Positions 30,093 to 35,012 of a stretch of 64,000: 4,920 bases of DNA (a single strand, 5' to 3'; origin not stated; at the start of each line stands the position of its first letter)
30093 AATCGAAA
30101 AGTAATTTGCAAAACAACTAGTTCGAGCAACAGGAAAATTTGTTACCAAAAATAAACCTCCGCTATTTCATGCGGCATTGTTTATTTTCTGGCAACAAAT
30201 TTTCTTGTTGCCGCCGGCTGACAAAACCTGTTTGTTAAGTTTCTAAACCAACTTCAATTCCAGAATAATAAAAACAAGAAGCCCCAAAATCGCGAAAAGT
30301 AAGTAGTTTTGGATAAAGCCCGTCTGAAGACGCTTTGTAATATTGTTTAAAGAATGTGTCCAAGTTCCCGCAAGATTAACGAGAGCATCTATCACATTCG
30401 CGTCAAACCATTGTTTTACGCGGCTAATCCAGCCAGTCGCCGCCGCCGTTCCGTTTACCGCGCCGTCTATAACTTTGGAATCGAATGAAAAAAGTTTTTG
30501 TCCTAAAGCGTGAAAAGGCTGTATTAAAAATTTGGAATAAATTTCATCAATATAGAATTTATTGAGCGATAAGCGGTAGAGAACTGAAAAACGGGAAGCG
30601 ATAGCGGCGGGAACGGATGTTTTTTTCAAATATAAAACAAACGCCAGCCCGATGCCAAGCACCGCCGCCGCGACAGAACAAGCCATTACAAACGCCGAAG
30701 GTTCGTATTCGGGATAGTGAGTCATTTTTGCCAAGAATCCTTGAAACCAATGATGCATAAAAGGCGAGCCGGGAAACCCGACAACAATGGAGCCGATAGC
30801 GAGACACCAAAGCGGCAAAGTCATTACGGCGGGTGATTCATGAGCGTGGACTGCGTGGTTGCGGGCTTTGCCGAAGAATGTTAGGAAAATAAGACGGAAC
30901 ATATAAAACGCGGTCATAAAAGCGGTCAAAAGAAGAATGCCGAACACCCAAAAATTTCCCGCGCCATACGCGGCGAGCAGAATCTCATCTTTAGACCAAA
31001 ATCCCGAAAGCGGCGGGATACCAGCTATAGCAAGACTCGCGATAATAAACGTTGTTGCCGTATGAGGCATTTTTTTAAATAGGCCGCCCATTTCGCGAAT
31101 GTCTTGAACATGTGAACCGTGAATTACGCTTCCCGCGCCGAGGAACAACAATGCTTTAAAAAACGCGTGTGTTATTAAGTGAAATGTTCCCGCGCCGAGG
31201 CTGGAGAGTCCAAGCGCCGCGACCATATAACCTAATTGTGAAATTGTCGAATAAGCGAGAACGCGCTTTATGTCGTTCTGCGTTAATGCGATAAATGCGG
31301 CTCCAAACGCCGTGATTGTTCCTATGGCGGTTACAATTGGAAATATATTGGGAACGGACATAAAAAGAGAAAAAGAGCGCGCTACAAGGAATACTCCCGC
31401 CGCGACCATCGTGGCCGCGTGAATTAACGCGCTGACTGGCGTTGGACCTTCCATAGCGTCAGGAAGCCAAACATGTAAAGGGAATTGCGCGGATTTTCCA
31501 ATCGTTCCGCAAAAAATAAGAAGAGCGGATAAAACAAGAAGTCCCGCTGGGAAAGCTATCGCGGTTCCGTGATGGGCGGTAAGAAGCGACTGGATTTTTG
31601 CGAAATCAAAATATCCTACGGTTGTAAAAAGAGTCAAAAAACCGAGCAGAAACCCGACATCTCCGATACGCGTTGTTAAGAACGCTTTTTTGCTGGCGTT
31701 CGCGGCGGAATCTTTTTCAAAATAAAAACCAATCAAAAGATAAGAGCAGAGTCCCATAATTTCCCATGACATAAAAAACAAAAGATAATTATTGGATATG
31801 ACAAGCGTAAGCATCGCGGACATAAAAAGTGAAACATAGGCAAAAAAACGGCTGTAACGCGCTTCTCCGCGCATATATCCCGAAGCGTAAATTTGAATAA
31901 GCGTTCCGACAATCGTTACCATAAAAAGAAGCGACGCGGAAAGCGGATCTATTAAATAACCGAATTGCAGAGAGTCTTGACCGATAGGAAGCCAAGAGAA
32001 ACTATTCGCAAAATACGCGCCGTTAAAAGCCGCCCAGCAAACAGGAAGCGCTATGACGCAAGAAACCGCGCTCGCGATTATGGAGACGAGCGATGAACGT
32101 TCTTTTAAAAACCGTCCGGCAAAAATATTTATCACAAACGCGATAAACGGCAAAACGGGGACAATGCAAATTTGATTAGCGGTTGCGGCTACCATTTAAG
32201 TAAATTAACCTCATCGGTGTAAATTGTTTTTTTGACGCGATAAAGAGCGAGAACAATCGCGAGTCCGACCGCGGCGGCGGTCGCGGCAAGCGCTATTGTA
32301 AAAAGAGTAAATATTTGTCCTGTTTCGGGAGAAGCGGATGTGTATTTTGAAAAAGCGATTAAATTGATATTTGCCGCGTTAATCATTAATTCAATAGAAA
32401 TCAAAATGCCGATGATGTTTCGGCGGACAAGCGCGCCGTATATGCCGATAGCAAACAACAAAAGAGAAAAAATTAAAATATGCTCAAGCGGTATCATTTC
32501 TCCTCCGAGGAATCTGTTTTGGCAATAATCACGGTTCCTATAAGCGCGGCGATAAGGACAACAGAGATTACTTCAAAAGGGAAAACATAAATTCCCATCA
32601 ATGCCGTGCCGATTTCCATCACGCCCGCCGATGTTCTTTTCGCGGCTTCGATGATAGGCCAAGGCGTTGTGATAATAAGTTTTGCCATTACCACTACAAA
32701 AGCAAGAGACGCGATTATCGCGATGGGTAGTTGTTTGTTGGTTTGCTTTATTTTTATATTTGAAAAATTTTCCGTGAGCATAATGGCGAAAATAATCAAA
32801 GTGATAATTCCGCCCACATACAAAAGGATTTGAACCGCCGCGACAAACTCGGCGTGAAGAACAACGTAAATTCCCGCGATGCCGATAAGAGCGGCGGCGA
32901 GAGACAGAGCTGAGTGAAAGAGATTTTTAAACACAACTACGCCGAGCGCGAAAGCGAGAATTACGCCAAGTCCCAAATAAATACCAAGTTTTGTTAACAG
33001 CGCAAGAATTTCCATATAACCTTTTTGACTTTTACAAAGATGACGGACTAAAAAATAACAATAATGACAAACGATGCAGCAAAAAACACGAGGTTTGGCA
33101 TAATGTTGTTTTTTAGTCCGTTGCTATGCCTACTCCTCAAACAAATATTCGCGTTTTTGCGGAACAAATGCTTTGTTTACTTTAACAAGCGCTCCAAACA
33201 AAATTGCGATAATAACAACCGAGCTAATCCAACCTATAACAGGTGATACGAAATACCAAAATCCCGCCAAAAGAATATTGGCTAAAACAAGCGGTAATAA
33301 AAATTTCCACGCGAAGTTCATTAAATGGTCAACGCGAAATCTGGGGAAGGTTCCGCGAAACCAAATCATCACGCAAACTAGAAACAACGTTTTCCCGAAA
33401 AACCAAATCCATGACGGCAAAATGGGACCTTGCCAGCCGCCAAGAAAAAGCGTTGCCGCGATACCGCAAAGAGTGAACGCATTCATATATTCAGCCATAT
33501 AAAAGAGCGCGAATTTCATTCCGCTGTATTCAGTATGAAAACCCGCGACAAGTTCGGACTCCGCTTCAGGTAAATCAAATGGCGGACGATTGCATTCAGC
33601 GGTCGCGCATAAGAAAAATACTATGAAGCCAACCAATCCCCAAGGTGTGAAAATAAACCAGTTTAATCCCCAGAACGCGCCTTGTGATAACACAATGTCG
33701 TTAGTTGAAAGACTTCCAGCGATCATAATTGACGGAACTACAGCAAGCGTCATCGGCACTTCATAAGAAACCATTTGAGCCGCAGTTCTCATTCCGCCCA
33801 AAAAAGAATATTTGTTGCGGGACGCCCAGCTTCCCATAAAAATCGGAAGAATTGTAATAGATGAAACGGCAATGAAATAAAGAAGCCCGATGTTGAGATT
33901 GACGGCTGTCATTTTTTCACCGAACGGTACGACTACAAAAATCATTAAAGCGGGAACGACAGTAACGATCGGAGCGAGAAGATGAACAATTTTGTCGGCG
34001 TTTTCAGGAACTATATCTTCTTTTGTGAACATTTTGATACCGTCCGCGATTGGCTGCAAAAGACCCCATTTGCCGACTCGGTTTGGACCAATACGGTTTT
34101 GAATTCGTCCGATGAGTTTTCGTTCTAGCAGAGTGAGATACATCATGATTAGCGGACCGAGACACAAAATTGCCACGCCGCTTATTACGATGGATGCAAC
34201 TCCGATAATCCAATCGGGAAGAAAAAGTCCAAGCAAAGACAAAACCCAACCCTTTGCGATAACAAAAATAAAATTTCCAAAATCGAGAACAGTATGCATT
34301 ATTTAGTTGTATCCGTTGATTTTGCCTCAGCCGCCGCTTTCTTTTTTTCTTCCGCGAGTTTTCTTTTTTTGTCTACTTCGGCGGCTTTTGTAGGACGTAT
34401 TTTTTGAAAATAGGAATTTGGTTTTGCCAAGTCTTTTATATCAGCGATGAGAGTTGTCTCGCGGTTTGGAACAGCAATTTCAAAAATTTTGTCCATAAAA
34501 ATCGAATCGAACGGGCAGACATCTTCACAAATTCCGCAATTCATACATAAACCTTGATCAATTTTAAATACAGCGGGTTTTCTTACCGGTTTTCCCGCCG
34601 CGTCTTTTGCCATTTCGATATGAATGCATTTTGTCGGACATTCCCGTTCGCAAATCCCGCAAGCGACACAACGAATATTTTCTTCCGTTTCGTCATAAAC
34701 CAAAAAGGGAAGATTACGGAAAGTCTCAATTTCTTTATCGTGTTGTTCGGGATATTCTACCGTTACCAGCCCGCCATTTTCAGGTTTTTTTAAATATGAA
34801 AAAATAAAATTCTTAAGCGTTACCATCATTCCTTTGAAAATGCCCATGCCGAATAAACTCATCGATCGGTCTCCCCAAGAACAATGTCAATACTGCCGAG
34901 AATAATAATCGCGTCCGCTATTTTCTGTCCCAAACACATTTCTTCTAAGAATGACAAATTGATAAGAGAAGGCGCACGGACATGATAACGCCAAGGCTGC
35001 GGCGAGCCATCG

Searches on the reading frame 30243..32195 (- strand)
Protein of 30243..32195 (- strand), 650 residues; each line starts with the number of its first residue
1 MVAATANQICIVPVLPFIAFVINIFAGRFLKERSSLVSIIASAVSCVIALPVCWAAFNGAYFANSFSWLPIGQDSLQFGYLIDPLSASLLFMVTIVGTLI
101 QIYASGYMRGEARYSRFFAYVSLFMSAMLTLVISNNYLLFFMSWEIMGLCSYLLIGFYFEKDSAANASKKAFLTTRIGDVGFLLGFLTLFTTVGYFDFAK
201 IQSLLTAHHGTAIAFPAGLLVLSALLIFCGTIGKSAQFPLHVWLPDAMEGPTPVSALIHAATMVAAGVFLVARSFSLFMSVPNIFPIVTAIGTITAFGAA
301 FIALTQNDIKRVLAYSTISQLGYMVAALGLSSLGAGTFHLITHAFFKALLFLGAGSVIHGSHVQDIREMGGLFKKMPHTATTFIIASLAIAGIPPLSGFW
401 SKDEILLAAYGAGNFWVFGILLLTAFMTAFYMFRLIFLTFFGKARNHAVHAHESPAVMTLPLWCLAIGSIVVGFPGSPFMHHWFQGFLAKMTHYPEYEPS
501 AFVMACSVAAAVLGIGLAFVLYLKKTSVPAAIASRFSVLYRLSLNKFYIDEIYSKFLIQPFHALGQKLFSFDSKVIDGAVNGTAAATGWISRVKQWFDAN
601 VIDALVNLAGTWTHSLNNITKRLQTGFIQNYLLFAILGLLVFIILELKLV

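Call 103: search_protein_families(library=pfam, proteins=[window:30243-32195:-], max_evalue=0.001)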
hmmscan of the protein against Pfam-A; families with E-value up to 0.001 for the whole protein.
window:30243-32195:- (650 aa): 3 families
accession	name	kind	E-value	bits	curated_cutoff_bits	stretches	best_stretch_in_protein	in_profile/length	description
PF00361.26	Proton_antipo_M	-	1.2e-81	274.6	21.5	1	134-428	1-294/294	NADH:quinone oxidoreductase/Mrp antiporter, TM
PF00662.26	Proton_antipo_N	-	6.3e-19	68.1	24.5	1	68-118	1-51/51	NADH-Ubiquinone oxidoreductase (complex I), chain 5 N-terminus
PF01010.25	Proton_antipo_C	-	2.3e-07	31.1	26.8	1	437-572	80-243/243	NADH-dehyrogenase subunit F, TMs, (complex I) C-terminus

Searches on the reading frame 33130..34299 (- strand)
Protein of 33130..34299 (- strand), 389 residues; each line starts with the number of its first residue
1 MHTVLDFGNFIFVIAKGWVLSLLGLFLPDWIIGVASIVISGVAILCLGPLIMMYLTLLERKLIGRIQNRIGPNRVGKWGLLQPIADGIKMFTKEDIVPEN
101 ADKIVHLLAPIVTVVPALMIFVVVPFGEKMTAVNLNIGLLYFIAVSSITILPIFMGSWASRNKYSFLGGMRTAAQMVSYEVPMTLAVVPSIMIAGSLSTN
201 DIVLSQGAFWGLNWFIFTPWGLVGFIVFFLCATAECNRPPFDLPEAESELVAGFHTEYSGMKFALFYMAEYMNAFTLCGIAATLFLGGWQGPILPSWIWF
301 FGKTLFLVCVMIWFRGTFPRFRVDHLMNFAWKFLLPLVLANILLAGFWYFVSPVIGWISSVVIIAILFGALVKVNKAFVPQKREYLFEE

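Call 103: search_protein_families(library=pfam, proteins=[window:33130-34299:-], max_evalue=0.001)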
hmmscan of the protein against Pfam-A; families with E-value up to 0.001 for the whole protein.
window:33130-34299:- (389 aa): 1 family
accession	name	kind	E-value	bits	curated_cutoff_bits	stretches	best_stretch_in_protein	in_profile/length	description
PF00146.26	NADHdh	-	9.6e-122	406.4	27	1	43-345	5-297/298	NADH dehydrogenase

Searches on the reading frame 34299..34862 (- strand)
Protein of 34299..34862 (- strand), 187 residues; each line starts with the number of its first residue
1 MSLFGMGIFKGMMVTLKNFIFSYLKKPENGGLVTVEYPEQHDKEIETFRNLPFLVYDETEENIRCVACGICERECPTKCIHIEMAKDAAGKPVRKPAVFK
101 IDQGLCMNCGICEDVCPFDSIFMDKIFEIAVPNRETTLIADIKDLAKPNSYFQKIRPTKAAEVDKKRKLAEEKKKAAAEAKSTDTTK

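Call 103: search_protein_families(library=pfam, proteins=[window:34299-34862:-], max_evalue=0.001)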
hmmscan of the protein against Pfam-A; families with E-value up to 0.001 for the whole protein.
window:34299-34862:- (187 aa): 11 families
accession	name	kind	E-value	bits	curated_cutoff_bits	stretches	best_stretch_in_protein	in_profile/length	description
PF00037.32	Fer4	-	2e-11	43.6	21.1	1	100-121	2-23/24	4Fe-4S binding domain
PF12838.12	Fer4_7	-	2.1e-09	38.1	27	1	64-119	1-51/52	4Fe-4S dicluster domain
PF12797.12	Fer4_2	-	8.2e-09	35.3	24.5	1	99-118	3-22/22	4Fe-4S binding domain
PF12837.12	Fer4_6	-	6.4e-06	26.3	25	1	98-120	1-23/24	4Fe-4S binding domain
PF13187.11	Fer4_9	-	9.5e-06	26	27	1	64-119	1-50/52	4Fe-4S dicluster domain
PF13237.11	Fer4_10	-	1.4e-05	25.4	25.5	0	100-132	3-22/53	4Fe-4S dicluster domain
PF25160.1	LdpA_Fe-S-bd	-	3.8e-05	23.8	27.6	0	101-123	23-45/49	LdpA Fe-S cluster-binding domain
PF14697.11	Fer4_21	-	4.3e-05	24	35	0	65-123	8-59/59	4Fe-4S dicluster domain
PF13183.11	Fer4_8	-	0.00038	21.4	27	0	64-118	4-66/68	4Fe-4S dicluster domain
PF13484.11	Fer4_16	-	0.00044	21.4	30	0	64-118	1-65/66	4Fe-4S double cluster binding domain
PF12800.12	Fer4_4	-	0.00061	20.4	24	0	105-118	3-16/17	4Fe-4S binding domain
